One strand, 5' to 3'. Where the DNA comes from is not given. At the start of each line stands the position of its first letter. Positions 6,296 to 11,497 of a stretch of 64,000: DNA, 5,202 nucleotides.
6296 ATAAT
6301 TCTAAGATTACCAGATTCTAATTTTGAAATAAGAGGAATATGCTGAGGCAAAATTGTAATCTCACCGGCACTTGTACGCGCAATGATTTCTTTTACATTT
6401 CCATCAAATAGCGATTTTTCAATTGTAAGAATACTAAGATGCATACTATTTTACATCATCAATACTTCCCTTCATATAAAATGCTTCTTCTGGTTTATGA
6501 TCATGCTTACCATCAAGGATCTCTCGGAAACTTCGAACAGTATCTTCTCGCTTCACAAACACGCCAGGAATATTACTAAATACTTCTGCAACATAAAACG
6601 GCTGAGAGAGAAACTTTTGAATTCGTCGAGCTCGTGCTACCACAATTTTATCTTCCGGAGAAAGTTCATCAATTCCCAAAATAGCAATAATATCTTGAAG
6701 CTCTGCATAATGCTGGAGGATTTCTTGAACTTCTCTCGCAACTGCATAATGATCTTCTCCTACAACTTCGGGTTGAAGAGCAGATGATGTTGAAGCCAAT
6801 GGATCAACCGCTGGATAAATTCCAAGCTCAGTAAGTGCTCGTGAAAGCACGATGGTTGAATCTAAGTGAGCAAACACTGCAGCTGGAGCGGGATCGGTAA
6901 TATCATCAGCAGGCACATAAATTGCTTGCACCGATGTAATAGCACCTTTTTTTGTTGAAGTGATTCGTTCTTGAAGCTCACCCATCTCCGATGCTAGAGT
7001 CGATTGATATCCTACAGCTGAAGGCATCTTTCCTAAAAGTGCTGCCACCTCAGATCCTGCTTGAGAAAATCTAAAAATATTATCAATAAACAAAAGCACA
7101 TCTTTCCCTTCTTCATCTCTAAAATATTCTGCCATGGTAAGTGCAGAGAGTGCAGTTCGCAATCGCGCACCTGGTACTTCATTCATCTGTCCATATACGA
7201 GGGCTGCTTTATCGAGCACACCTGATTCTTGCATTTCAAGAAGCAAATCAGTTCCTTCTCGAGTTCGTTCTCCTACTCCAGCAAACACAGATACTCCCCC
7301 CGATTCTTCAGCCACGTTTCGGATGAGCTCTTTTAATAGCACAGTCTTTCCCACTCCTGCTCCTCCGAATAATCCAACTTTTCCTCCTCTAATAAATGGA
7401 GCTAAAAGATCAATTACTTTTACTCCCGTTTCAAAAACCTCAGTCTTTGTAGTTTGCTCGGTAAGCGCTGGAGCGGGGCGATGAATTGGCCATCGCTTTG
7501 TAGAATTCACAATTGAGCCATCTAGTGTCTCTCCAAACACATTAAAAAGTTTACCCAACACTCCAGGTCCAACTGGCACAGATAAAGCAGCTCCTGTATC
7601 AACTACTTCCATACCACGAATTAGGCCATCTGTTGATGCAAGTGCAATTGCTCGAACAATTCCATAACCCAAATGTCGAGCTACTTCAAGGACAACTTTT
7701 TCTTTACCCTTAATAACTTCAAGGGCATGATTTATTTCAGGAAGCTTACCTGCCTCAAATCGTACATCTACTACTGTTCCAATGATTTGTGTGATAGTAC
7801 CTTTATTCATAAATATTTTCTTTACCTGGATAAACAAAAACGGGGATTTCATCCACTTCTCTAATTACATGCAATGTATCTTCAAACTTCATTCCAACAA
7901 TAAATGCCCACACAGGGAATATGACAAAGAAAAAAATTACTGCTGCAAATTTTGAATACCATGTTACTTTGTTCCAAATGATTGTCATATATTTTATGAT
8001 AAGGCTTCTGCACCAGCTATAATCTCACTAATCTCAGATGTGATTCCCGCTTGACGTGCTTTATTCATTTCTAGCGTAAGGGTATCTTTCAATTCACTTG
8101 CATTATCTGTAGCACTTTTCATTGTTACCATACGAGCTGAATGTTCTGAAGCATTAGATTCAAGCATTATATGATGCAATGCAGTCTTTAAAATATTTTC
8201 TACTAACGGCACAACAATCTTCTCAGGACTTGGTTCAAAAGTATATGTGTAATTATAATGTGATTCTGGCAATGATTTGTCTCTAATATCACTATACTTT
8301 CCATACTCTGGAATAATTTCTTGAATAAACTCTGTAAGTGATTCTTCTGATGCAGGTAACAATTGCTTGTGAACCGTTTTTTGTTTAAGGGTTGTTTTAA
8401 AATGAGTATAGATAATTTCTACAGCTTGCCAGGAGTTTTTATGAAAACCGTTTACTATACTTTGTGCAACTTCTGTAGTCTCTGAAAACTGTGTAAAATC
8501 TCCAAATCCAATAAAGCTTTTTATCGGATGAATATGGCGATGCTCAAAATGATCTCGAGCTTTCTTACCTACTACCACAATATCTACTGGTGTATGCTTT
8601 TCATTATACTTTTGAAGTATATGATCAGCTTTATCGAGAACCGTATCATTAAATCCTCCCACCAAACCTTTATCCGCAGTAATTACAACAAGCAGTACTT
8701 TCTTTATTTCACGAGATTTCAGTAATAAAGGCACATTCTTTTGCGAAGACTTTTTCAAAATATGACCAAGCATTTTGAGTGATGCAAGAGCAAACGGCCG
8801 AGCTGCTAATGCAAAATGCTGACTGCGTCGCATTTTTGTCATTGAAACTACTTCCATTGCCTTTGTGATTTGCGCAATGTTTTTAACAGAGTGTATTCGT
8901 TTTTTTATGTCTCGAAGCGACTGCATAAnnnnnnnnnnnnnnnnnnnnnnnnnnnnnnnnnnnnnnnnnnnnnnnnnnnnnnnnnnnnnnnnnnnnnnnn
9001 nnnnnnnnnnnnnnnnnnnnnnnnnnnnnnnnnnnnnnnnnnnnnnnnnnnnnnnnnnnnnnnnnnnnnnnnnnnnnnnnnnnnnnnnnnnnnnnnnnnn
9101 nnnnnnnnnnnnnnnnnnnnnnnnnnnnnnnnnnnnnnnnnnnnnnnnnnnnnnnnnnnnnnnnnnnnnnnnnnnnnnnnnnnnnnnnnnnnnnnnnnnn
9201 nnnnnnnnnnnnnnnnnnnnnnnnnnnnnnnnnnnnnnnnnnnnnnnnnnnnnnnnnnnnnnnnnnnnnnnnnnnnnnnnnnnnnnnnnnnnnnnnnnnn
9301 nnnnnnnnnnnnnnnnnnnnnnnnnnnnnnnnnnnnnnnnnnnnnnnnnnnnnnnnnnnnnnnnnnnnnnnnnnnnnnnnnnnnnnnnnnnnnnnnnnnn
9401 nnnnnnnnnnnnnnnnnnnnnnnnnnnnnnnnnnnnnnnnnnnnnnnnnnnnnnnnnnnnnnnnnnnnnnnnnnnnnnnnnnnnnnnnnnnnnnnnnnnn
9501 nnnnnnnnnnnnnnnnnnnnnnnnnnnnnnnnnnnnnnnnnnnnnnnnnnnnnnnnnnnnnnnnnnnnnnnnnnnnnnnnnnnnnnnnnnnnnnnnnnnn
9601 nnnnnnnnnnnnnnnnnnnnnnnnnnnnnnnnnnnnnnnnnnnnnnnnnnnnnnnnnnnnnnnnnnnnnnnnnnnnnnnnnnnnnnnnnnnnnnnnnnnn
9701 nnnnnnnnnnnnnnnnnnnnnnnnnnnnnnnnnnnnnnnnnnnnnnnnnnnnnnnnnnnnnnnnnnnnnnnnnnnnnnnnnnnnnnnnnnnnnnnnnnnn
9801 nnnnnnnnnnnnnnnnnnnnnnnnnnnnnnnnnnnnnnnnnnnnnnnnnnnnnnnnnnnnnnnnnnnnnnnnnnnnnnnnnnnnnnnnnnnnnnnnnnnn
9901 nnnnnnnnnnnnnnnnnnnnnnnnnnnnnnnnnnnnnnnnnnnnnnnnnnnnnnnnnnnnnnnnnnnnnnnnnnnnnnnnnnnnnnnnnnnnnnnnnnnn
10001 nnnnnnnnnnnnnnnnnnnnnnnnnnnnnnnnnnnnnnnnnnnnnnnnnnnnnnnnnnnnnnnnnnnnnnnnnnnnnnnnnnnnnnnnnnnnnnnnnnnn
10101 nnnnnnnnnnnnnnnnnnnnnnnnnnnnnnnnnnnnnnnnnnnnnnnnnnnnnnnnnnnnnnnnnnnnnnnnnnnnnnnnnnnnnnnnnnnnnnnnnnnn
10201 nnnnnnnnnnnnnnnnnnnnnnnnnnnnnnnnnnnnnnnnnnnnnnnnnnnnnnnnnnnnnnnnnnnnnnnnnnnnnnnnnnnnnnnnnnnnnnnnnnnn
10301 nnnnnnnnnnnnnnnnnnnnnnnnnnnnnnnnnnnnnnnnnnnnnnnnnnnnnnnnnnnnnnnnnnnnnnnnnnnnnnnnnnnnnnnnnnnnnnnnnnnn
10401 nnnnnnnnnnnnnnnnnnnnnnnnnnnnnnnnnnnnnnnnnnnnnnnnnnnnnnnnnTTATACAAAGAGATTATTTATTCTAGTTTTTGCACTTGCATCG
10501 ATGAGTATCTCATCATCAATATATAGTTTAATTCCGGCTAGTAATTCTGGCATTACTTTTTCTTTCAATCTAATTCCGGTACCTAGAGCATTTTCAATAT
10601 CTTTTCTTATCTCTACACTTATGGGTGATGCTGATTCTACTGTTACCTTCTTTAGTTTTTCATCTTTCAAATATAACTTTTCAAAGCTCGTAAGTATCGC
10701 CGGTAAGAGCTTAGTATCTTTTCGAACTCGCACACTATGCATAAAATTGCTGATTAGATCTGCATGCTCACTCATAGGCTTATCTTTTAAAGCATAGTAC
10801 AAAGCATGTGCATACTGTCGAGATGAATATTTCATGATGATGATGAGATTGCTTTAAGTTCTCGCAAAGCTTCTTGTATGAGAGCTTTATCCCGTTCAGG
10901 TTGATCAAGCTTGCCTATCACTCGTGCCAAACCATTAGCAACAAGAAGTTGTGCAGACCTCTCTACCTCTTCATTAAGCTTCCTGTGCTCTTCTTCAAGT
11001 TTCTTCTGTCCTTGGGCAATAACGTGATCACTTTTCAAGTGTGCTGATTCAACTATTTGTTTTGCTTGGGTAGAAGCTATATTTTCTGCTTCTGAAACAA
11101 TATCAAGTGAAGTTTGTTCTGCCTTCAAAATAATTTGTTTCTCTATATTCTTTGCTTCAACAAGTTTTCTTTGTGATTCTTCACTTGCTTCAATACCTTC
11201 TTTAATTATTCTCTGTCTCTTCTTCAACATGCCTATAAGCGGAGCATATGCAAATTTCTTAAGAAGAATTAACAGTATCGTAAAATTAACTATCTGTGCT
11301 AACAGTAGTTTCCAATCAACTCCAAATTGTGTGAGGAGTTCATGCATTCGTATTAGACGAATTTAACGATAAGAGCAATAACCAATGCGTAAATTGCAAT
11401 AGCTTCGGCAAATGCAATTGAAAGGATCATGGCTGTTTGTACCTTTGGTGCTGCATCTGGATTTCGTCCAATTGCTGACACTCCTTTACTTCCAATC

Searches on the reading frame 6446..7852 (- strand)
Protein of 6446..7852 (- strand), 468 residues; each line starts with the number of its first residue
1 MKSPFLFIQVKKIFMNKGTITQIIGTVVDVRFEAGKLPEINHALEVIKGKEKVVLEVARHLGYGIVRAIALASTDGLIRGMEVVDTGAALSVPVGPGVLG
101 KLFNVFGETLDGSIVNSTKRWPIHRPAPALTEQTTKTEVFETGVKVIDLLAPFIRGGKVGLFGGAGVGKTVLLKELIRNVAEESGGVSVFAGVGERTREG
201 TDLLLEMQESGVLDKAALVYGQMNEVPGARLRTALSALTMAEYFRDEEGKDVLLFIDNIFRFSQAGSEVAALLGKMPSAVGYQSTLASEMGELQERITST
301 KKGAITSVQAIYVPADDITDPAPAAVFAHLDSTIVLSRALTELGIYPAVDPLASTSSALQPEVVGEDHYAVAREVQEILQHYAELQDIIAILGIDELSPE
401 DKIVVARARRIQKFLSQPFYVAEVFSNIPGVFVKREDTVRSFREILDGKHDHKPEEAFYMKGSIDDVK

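Call 22: search_protein_families(library=pfam, proteins=[window:6446-7852:-], max_evalue=0.001)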
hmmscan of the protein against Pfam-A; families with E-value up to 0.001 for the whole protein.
window:6446-7852:- (468 aa): 5 families
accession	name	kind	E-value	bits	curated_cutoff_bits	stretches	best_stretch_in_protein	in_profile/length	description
PF00006.31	ATP-synt_ab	-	3.4e-73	246.2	29.5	1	143-356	1-213/213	ATP synthase alpha/beta family, nucleotide-binding domain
PF02874.29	ATP-synt_ab_N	-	2.3e-17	63.7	20.9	1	20-87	1-69/69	ATP synthase alpha/beta family, beta-barrel domain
PF22919.1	ATP-synt_VA_C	-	3.5e-16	59.5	24.7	1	361-423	5-69/101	C-terminal domain of V and A type ATP synthase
PF01637.24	ATPase_2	-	6.8e-05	23.2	33.2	1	161-274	25-133/225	ATPase domain predominantly from Archaea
PF13191.12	AAA_16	-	0.00072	20.5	32.6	0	158-273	26-155/167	AAA ATPase domain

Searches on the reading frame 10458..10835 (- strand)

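Call 22: search_protein_families(library=pfam, proteins=[window:10458-10835:-], max_evalue=0.001)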
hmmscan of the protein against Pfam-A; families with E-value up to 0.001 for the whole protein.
window:10458-10835:- (125 aa): 1 family
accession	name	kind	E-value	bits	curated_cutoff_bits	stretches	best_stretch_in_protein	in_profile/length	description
PF00213.23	OSCP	-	1e-13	52.2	22.3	1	24-123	65-168/172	ATP synthase delta (OSCP) subunit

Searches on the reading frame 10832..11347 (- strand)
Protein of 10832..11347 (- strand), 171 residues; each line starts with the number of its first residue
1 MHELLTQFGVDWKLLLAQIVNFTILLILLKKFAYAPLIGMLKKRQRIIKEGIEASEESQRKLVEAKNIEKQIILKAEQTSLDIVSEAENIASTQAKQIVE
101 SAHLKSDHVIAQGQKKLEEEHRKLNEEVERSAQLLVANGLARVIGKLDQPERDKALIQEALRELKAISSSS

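Call 22: search_protein_families(library=pfam, proteins=[window:10832-11347:-], max_evalue=0.001)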
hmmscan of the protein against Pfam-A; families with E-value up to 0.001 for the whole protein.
window:10832-11347:- (171 aa): 1 family
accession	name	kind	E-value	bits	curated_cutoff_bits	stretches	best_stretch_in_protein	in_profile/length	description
PF00430.23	ATP-synt_B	-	5.8e-16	59.2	28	1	15-144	2-131/132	ATP synthase B/B' CF(0)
